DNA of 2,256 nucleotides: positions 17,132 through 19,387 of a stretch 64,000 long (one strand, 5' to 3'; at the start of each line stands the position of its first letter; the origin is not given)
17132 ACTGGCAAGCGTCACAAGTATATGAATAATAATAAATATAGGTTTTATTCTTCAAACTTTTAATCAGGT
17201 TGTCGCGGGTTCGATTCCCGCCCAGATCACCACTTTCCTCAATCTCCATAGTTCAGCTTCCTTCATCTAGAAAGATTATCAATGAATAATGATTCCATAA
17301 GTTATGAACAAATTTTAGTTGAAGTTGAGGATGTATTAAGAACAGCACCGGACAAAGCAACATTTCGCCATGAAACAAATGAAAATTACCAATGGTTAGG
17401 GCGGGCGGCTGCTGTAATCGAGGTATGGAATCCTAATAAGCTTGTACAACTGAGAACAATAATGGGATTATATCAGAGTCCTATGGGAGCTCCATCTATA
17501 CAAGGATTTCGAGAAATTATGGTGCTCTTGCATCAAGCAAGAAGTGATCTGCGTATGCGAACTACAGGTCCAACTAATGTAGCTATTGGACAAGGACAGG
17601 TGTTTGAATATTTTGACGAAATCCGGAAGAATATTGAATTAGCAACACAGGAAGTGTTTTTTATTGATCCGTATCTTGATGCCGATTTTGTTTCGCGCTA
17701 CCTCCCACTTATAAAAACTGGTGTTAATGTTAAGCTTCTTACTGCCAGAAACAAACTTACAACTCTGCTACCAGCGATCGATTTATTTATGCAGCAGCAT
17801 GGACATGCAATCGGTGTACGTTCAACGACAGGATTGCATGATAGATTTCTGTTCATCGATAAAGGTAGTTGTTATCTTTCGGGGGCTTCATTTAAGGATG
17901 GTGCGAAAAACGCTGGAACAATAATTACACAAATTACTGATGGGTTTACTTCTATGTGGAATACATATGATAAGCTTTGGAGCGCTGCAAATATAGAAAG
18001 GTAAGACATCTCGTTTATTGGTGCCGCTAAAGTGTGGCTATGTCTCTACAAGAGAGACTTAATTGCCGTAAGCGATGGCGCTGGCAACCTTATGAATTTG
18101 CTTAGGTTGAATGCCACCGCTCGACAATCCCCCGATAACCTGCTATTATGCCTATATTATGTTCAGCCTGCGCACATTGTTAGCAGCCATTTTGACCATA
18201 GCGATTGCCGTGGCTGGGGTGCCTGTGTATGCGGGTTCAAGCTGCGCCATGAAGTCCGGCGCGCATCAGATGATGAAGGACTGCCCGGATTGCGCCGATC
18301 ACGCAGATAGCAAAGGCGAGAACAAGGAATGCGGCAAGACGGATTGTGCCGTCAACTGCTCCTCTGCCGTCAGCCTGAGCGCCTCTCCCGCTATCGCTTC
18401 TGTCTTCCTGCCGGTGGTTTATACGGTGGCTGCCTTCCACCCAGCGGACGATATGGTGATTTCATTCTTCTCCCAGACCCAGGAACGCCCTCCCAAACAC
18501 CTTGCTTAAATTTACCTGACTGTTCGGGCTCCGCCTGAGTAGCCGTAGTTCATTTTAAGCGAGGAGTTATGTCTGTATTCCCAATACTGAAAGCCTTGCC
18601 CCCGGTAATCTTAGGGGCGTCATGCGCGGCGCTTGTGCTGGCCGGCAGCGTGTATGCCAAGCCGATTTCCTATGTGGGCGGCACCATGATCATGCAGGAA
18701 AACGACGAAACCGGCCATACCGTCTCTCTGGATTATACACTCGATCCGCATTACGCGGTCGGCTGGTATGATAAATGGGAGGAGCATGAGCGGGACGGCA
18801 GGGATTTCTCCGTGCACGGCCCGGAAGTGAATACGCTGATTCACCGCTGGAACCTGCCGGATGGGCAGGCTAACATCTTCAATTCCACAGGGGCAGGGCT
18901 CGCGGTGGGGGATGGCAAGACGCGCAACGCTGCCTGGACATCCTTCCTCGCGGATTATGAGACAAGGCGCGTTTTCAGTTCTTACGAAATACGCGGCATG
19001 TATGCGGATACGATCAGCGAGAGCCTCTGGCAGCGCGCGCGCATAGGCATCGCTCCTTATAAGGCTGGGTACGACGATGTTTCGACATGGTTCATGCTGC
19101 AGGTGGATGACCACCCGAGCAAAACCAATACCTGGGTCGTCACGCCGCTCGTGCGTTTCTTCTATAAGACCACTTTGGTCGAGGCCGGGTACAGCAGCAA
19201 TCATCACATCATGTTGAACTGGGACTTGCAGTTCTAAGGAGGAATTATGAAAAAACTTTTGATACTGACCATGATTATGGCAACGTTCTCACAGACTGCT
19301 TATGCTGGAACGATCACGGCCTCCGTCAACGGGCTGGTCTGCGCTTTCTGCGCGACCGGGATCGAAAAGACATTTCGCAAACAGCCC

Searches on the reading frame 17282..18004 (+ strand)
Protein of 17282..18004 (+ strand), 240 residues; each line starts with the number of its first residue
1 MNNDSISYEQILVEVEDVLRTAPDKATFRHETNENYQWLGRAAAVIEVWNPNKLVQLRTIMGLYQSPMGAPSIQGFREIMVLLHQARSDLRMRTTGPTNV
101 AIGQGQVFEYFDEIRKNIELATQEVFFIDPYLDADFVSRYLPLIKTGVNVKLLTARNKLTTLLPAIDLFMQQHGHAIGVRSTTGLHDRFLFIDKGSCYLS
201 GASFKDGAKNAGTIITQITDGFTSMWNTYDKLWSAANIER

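Call 5: search_protein_families(library=pfam, proteins=[window:17282-18004:+], max_evalue=0.01)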
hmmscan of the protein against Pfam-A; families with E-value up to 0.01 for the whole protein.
window:17282-18004:+ (240 aa): 0 families

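Call 8: search_protein_families(library=padloc, proteins=[window:17282-18004:+], max_evalue=0.01)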
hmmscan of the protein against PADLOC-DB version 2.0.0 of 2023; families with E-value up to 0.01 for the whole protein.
window:17282-18004:+ (240 aa): 2 families
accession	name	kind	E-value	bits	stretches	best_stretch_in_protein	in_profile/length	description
PDLC04869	PDC-S05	-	1.3e-16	58.7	1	97-219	170-288/306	-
PDLC04879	PDC-S05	-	7.5e-15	53.1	1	89-211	148-267/285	-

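Call 9: search_protein_families(library=phrogs, proteins=[window:17282-18004:+], max_evalue=0.01)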
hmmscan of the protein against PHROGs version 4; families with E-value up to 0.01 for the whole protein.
window:17282-18004:+ (240 aa): 0 families

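Call 10: search_protein_families(library=ncbifam, proteins=[window:17282-18004:+], max_evalue=0.01)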
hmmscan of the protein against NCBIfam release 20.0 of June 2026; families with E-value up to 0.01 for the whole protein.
window:17282-18004:+ (240 aa): 1 family
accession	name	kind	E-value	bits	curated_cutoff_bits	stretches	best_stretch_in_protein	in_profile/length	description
NF040700.1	VPA1262_N_dom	domain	9.2e-12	44.4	80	2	109-159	325-377/478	VPA1262 family N-terminal domain-containing protein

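Call 19: find_encoding_contigs(protein=window:17282-18004:+, flank=10000, max_places=10)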
Protein window:17282-18004:+ (240 aa): 1 contig read that carries it; 1 place shown.
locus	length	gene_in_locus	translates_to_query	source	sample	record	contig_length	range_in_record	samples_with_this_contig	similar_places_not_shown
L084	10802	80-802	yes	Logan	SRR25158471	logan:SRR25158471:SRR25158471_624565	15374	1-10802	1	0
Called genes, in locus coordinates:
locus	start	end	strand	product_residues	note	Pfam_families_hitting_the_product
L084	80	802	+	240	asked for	-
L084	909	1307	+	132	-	-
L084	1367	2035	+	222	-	-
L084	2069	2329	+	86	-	PF00403:HMA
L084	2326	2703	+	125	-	-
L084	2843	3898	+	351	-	PF01764:Lipase_3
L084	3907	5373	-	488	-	-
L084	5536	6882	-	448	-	PF00654:Voltage_CLC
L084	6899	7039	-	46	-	PF03597:FixS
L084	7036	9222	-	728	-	PF00403:HMA, PF00122:E1-E2_ATPase, PF00702:Hydrolase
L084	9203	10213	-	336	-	PF01073:3Beta_HSD, PF01370:Epimerase, PF02719:Polysacc_synt_2, PF04321:RmlD_sub_bind, PF16363:GDP_Man_Dehyd, PF07993:NAD_binding_4 (weak)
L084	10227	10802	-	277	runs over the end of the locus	PF13103:TonB_2, PF03544:TonB_C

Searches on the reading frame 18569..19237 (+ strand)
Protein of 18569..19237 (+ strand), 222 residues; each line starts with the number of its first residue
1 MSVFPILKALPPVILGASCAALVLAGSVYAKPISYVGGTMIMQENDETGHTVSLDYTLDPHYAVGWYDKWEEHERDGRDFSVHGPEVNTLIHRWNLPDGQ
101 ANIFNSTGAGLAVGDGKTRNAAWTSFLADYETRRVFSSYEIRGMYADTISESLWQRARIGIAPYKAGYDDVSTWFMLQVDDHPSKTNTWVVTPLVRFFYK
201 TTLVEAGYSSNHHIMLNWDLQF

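Call 18: find_encoding_contigs(protein=window:18569-19237:+, flank=10000, max_places=10)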
Protein window:18569-19237:+ (222 aa): 1 contig read that carries it; 1 place shown.
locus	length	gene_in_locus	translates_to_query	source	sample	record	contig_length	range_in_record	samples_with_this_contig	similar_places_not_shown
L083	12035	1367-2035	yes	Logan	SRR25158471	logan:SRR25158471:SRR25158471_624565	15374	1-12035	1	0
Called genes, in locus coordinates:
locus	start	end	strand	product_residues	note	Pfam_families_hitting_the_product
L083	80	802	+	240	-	-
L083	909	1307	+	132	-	-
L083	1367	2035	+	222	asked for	-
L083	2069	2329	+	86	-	PF00403:HMA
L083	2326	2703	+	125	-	-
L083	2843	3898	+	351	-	PF01764:Lipase_3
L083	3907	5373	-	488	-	-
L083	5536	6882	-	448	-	PF00654:Voltage_CLC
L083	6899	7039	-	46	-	PF03597:FixS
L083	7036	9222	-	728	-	PF00403:HMA, PF00122:E1-E2_ATPase, PF00702:Hydrolase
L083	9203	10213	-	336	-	PF01073:3Beta_HSD, PF01370:Epimerase, PF02719:Polysacc_synt_2, PF04321:RmlD_sub_bind, PF16363:GDP_Man_Dehyd, PF07993:NAD_binding_4 (weak)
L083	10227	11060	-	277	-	PF13103:TonB_2, PF03544:TonB_C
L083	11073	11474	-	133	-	PF02472:ExbD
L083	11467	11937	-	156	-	PF02472:ExbD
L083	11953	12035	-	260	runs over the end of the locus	PF01618:MotA_ExbB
